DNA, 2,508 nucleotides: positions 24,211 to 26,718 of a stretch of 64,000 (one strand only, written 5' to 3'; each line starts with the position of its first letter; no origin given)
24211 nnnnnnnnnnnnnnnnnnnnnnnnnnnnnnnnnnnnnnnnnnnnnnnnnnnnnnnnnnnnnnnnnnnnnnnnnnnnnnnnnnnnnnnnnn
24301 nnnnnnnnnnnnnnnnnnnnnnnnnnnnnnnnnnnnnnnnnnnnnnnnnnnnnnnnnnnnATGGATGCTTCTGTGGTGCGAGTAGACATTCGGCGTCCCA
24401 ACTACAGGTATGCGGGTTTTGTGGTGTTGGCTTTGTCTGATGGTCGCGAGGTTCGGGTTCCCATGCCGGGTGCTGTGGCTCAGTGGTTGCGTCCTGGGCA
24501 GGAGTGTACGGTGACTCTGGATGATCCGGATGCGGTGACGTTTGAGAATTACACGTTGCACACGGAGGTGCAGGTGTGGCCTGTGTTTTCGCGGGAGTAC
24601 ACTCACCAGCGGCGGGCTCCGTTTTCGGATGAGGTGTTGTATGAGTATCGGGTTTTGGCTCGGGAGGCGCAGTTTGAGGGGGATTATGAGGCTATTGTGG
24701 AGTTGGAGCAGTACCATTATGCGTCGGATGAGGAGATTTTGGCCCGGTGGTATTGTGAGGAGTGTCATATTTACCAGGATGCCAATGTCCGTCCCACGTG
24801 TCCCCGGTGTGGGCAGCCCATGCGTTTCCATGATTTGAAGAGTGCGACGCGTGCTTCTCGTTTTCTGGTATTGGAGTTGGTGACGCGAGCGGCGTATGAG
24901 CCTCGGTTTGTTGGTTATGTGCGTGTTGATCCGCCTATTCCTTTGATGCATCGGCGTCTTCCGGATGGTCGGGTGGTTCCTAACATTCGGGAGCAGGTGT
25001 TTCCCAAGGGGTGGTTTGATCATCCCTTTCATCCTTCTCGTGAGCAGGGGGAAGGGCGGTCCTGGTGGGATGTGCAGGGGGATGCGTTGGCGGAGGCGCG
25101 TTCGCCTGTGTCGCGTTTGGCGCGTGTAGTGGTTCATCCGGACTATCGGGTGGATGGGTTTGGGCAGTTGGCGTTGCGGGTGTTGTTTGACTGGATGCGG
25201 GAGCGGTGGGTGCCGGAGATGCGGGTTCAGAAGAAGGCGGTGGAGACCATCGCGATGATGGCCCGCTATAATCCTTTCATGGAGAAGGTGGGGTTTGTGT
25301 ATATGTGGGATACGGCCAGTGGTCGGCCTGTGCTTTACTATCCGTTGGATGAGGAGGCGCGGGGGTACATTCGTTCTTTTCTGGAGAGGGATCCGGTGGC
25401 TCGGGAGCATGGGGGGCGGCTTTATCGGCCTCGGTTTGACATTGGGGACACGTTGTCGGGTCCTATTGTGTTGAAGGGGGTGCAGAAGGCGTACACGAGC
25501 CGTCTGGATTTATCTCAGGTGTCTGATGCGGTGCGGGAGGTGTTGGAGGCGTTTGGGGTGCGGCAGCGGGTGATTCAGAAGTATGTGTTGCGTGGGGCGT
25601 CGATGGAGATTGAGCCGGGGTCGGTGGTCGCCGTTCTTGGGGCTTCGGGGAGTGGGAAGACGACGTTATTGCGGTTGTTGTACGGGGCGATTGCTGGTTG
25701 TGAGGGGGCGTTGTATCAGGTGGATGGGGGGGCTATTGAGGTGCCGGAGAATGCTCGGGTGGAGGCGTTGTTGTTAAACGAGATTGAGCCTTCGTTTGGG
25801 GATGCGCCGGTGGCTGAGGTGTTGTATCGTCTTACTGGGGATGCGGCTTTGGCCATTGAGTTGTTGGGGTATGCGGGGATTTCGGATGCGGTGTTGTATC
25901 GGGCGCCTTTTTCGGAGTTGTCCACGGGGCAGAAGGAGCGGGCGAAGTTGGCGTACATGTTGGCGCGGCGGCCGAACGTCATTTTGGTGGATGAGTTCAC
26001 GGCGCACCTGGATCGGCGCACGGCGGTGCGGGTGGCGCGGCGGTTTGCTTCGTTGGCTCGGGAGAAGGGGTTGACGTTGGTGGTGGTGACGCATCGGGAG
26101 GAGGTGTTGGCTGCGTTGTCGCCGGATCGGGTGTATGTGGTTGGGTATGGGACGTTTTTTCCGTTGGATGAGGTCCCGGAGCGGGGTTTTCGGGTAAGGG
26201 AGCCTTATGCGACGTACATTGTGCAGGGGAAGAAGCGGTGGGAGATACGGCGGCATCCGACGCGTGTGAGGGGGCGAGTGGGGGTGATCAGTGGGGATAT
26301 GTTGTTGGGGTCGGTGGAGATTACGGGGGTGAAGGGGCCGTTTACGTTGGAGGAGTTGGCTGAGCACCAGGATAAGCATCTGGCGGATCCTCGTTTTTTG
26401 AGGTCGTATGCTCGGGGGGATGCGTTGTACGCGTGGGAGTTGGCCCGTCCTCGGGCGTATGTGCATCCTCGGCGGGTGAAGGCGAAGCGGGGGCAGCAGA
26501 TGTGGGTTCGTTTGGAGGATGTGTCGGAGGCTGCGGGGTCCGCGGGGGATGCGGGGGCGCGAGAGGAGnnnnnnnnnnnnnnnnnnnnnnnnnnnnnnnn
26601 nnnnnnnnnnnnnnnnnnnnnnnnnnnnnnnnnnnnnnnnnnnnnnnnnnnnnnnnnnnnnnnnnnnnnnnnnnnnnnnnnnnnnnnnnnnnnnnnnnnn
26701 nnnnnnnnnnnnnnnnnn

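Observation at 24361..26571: Single 736-aa polypeptide fusing a Zn-ribbon GNAT-like domain, a soluble ABC-type ATPase and an ASCH (PUA-like) domain: candidate novel ATP-coupled RNA/macromolecule acetylation enzyme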

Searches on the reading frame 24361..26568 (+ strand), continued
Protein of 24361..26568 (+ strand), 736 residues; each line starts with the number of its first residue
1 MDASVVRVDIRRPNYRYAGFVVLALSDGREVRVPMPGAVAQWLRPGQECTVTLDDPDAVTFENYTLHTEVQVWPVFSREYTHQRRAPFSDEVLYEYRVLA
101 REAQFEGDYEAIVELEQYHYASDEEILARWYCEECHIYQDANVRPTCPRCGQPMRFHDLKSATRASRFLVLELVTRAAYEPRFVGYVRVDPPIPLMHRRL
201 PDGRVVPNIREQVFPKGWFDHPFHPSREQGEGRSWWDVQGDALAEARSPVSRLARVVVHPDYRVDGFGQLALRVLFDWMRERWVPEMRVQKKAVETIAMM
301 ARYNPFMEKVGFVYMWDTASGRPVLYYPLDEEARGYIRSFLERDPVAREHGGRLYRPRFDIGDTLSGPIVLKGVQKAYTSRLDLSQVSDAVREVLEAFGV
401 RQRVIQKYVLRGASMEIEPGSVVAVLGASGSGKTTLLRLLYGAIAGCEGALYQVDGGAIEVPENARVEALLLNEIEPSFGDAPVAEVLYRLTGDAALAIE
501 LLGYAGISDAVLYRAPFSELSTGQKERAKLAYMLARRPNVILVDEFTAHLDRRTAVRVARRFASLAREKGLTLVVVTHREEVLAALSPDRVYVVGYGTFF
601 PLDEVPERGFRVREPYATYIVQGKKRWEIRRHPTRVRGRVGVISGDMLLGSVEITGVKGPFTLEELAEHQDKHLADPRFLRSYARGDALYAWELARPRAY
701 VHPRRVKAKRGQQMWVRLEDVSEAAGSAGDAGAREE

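Call 31: predict_structure(alignment_id=A1)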
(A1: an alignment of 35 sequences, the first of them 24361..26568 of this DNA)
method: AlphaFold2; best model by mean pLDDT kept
length: 736 residues; sequences in the alignment: 35
mean_pLDDT: 88.3   pTM: 0.71
mean pLDDT of the five models: 88.3, 87.1, 86.8, 85.9, 84.0
residues with pLDDT >= 90: 436; 70-90: 261; 50-70: 24; < 50: 15
segments of 3 or more residues with pLDDT < 50: 722-736
pLDDT, mean of each block of 10 residues (from residue 1): 96 94 95 95 94 91 93 96 76 88 96 86 79 95 95 95 93 89 95 91 94 91 80 86 91 92 85 96 89 92 87 95 96 98 95 88 90 87 80 82 75 91 83 90 93 93 95 89 94 91 83 85 90 95 91 84 89 92 85 79 77 91 93 85 90 91 92 90 91 89 76 78 42 38
secondary structure, 60 per line:
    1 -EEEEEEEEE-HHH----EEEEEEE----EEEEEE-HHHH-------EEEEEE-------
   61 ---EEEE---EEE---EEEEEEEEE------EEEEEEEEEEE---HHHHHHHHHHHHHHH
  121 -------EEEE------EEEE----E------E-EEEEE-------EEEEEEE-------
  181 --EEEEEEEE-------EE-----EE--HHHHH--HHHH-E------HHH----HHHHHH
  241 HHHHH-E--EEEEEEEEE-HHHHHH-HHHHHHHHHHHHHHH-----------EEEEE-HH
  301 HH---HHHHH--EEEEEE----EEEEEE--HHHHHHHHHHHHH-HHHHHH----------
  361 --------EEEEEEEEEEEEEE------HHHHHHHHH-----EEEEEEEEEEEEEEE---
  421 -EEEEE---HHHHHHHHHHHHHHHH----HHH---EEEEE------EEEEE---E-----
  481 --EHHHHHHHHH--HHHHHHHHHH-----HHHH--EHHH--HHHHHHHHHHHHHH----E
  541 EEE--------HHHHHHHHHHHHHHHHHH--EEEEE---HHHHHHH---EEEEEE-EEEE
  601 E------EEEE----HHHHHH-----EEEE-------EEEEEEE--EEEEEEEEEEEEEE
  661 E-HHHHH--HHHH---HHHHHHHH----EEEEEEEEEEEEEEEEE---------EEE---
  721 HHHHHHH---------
elements in order (helices of 4 or more, strands of 3 or more residues): E2-10 E19-25 E30-35 H37-40 E48-53 E64-67 E71-73 E77-85 E92-102 H106-120 E128-131 E138-141 E155-159 E167-173 E183-190 H209-213 H216-219 H235-245 E250-258 H260-265 H267-281 E293-297 H299-302 H306-310 E313-318 E323-328 H331-343 H345-350 E369-382 H389-397 E403-417 E422-426 H430-445 E456-460 E467-471 H484-492 H495-504 H510-513 H522-535 E540-543 H552-569 E572-576 H580-586 E590-595 E597-601 E608-611 H616-621 E627-630 E638-644 E647-661 H663-667 H670-673 H677-684 E689-705 E715-717 H721-727

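Call 34: fold_search(model_id=the predicted structure, library=pdb)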
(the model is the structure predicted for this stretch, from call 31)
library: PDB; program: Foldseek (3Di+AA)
matches with E <= 10: 1794; with E <= 0.001: 1159
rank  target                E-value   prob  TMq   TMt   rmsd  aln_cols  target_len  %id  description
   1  2dp9                  3.1e-13  1.00  0.15  0.85   4.9       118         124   50  Crystal Structure of Conserved Hypothetical Protein TTHA0113 from Thermus thermophilus HB8 (released 2006-11-08)
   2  7ekl_A                7.7e-13  1.00  0.24  0.29  18.3       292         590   19  Mitochondrial outer membrane protein (released 2021-08-25)
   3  4f4c_A                1.0e-12  1.00  0.23  0.14  20.4       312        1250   22  The Crystal Structure of the Multi-Drug Transporter (released 2012-09-26)
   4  6mbn_A                1.5e-12  1.00  0.24  0.67   3.6       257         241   22  LptB E163Q in complex with ATP (released 2019-08-14)
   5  6qv0_C                2.4e-12  1.00  0.22  0.28  18.7       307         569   21  Structure of ATP-bound outward-facing TM287/288 in complex with sybody Sb_TM35 (released 2019-05-29)
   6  9j4r_B                2.5e-12  1.00  0.26  0.52   7.4       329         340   22  Cryo-EM structure of ferric ion importer, FbpBC, from Thermus thermophilus (released 2025-08-13)
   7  4p33_A                3.4e-12  1.00  0.24  0.69   3.7       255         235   21  Crystal structure of E. coli LptB-E163Q in complex with ATP-sodium (released 2014-03-26)
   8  5lil_B                3.4e-12  1.00  0.23  0.28  15.1       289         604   20  Structure of Aggregatibacter actinomycetemcomitans MacB bound to ATPyS (P21) (released 2017-11-15)
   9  5lj7_B                3.6e-12  1.00  0.24  0.28   5.1       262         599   21  Structure of Aggregatibacter actinomycetemcomitans MacB bound to ATP (P21) (released 2017-11-15)
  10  1z47_A                3.6e-12  1.00  0.25  0.49   8.5       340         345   26  Structure of the ATPase subunit CysA of the putative sulfate ATP-binding cassette (ABC) transporter from Alicyclobacil (released 2005-06-07)
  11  7ekm_A                3.8e-12  1.00  0.23  0.29  18.7       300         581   20  Mitochondrial outer membrane protein (released 2021-08-25)
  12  9fw3_B                3.8e-12  1.00  0.23  0.29  25.7       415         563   18  Cryo-EM structure of IrtAB 2xEQ mutant in outward-occluded state in nanodisc in complex with mycobactin (released 2024-12-18)
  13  8wda_D                3.8e-12  1.00  0.25  0.35  17.9       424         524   18  Cryo-EM structure of the substrate-bound DppABCD complex (released 2024-09-18)
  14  1l2t_B                4.0e-12  1.00  0.24  0.67   4.4       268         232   23  Dimeric Structure of MJ0796, a Bacterial ABC Transporter Cassette (released 2002-07-24)
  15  7w7c_A                4.2e-12  1.00  0.24  0.76   4.4       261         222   22  Heme exporter in the unliganded form (released 2022-06-22)
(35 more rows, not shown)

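Call 58: find_encoding_contigs(protein=P0061, flank=6000, max_places=2)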
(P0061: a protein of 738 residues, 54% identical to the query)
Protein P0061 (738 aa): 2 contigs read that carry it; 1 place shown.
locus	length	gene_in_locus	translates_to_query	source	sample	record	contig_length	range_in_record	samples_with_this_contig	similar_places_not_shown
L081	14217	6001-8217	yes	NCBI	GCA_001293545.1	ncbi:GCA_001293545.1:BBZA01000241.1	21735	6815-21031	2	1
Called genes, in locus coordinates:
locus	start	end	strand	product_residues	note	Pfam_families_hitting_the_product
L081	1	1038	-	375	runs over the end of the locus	PF13328:HD_4, PF01966:HD (weak), PF00293:NUDIX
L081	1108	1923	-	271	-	PF07719:TPR_2 (faint), PF13432:TPR_16 (weak), PF14559:TPR_19 (weak)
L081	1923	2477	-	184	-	PF13302:Acetyltransf_3 (faint), PF00583:Acetyltransf_1, PF13673:Acetyltransf_10, PF13508:Acetyltransf_7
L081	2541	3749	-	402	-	PF00202:Aminotran_3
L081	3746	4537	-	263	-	PF00696:AA_kinase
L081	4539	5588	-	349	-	PF01118:Semialdhyde_dh, PF22698:Semialdhyde_dhC_1, PF02774:Semialdhyde_dhC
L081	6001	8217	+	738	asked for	PF00005:ABC_tran, PF13304:AAA_21 (faint), PF13401:AAA_22 (faint), PF04266:ASCH (weak)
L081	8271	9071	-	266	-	PF14582:Metallophos_3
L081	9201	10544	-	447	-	PF14841:FliG_M (faint), PF03448:MgtE_N, PF00571:CBS, PF01769:MgtE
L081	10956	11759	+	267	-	-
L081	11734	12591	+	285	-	-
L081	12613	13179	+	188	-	-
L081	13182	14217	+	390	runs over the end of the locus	PF01969:Ni_insertion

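Call 59: find_encoding_contigs(protein=P0110, flank=6000, max_places=2)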
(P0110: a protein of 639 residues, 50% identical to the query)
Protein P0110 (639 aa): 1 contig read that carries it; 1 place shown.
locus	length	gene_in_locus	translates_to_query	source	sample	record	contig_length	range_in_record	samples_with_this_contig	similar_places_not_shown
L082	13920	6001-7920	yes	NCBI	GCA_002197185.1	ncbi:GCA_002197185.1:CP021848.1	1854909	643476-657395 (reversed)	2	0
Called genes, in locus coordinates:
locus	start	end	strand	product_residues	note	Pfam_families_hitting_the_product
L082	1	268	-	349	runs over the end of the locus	PF13506:Glyco_transf_21, PF03142:Chitin_synth_2 (faint), PF00535:Glycos_transf_2, PF10111:Glyco_tranf_2_2, PF13641:Glyco_tranf_2_3, PF13632:Glyco_trans_2_3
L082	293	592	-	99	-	-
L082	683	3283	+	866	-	PF04851:ResIII, PF00270:DEAD, PF00271:Helicase_C, PF19306:WHD_Lhr, PF08494:DEAD_assoc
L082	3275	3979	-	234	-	PF03796:DnaB_C (weak), PF05625:PAXNEB (faint), PF06745:ATPase, PF13481:AAA_25, PF23442:DUF7125 (weak), PF07088:GvpD_P-loop (faint), PF13173:AAA_14 (faint), PF20720:nSTAND3 (faint)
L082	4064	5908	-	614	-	PF02897:Peptidase_S9_N, PF00326:Peptidase_S9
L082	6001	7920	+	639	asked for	PF00005:ABC_tran, PF13304:AAA_21 (faint)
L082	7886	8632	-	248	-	PF01757:Acyl_transf_3 (faint), PF07786:HGSNAT_cat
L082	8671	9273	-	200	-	PF02517:Rce1-like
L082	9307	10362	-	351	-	PF00254:FKBP_C, PF22199:FKBP26_IF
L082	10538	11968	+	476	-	PF00133:tRNA-synt_1 (faint), PF01406:tRNA-synt_1e, PF09334:tRNA-synt_1g, PF01921:tRNA-synt_1f (weak), PF09190:DALR_2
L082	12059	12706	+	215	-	PF00156:Pribosyltran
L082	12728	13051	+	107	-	-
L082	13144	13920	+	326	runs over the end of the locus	PF01297:ZnuA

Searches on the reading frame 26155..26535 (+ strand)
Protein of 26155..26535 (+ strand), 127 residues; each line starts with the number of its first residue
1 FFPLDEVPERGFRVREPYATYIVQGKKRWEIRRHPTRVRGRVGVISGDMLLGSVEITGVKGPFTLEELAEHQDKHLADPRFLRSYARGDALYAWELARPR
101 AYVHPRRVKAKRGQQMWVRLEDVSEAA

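Call 37: search_solved_structures(query=window:26155-26535:+, max_evalue=0.01, show_alignments=3)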
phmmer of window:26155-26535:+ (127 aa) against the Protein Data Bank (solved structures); distinct sequences matched with E-value up to 0.01: 2.
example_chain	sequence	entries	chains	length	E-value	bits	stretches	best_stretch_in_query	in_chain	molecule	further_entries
2dp9_A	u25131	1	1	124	3e-34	121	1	6-123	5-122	Hypothetical protein TTHA0113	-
1wk2_A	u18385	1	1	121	3.9e-34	120.7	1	6-123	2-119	HYPOTHETICAL PROTEIN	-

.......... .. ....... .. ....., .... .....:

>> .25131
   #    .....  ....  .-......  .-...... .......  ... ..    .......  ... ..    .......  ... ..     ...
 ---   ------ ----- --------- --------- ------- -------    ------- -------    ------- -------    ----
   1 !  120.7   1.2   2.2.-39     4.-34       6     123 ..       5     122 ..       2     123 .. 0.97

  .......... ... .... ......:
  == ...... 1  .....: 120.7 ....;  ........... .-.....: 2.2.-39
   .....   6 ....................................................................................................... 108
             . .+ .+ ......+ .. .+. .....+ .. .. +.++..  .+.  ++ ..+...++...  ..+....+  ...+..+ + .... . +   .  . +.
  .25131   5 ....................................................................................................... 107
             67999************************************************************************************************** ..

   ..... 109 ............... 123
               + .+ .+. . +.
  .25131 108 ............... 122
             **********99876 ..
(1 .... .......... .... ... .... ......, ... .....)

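Call 39: find_homologous_proteins(query=window:26155-26535:+, max_evalue=0.00001)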
Query window:26155-26535:+ (127 aa): 1 proteins with E <= 0.00001 among 10 candidates.
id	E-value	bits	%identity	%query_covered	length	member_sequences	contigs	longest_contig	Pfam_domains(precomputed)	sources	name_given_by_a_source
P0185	2.8e-50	188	68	100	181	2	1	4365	PF04266.21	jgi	-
